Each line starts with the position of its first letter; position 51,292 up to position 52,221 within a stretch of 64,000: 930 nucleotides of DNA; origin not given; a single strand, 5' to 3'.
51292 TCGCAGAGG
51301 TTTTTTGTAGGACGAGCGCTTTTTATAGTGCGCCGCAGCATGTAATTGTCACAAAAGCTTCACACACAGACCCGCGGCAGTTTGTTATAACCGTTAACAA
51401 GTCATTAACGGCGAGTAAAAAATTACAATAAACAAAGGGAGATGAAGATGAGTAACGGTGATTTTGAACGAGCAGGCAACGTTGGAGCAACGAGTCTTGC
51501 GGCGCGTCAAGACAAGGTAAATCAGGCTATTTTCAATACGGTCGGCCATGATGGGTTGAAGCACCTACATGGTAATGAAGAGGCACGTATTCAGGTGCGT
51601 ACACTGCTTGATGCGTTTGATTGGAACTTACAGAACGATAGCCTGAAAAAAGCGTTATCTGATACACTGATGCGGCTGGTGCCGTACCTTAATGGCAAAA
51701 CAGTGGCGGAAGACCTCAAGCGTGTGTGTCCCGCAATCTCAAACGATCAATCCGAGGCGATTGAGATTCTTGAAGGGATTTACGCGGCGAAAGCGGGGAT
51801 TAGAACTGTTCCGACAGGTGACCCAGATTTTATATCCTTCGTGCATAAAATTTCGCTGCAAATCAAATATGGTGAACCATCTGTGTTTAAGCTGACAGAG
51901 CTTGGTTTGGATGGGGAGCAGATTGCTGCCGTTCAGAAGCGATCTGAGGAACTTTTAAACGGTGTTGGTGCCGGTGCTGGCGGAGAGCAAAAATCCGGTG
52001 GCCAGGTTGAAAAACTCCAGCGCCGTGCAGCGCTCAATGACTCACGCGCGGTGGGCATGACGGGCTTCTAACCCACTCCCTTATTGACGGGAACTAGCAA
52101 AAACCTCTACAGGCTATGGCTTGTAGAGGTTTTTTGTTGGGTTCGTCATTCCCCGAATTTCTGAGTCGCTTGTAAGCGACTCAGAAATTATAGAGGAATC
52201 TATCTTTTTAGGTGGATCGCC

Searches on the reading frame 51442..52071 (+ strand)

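Call 36: search_protein_families(library=pfam, proteins=[window:51442-52071:+], max_evalue=1)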
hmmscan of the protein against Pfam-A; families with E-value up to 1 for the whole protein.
window:51442-52071:+ (209 aa): 2 families
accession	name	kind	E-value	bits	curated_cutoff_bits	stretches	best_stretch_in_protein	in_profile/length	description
PF24064.2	HTH_NPRL3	-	0.17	12.2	27.2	0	73-90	20-37/62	GATOR1 complex protein NPRL3, C-terminal HTH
PF14555.12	UBA_4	-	0.17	12.1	21.8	0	52-65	18-31/43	UBA-like domain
